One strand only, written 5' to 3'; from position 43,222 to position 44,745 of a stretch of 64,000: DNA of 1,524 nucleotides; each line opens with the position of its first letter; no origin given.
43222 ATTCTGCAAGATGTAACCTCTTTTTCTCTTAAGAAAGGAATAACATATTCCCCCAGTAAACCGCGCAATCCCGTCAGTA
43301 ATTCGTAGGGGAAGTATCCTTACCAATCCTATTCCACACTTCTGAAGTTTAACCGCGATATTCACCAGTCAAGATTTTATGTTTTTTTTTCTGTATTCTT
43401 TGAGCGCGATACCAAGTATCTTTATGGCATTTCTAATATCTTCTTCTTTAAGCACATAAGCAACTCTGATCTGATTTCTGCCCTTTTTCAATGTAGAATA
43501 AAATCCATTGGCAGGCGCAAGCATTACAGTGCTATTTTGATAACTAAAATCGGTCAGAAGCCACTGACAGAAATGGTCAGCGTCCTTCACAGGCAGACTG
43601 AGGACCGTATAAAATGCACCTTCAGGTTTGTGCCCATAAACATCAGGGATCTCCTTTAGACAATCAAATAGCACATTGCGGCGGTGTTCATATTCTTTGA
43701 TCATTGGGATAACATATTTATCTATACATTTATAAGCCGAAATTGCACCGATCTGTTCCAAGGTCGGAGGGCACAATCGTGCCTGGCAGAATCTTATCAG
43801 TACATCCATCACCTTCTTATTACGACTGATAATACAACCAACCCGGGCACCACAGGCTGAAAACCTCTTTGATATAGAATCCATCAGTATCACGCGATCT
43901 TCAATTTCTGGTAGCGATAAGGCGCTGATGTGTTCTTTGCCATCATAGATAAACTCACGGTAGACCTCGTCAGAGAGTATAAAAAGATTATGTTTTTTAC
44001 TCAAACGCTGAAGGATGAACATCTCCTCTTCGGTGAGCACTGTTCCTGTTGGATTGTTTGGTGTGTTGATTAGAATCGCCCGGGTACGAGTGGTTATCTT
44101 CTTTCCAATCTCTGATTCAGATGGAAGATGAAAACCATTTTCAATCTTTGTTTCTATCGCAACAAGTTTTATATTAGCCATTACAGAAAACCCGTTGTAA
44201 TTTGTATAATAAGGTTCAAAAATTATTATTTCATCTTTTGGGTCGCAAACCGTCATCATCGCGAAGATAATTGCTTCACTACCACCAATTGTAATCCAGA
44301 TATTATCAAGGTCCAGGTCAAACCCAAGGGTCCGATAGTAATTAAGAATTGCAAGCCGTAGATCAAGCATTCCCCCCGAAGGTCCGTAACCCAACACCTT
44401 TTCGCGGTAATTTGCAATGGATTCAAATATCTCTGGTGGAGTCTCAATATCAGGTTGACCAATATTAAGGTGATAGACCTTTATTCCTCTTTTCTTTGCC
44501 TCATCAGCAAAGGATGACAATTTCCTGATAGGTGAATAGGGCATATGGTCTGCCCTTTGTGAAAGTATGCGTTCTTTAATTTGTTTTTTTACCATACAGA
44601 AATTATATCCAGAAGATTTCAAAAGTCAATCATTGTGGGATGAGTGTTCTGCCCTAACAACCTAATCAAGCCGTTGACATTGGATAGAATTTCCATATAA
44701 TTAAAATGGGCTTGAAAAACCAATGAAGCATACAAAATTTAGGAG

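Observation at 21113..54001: Recurrent near-consensus sigma70 promoters 5-7 nt from start codons: widespread leaderless mRNAs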

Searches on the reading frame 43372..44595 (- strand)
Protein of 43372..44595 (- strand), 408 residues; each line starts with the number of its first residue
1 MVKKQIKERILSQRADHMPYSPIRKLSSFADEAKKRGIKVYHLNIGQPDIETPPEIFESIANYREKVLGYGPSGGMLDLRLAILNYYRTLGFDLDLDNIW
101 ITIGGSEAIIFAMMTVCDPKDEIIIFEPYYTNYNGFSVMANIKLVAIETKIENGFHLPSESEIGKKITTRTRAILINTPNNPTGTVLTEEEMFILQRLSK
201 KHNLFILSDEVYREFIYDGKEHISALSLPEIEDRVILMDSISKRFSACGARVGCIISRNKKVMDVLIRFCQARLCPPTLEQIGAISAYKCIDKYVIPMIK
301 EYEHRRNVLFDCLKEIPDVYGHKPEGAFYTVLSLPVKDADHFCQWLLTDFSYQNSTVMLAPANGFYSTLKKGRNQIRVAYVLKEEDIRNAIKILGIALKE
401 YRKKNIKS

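Call 33: search_protein_families(library=pfam, proteins=[window:43372-44595:-], max_evalue=0.001)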
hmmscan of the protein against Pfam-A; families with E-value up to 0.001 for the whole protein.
window:43372-44595:- (408 aa): 1 family
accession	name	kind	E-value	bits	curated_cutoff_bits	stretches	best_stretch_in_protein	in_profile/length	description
PF00155.27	Aminotran_1_2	-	1.4e-44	153.2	19.7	1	40-393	3-360/361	Aminotransferase class I and II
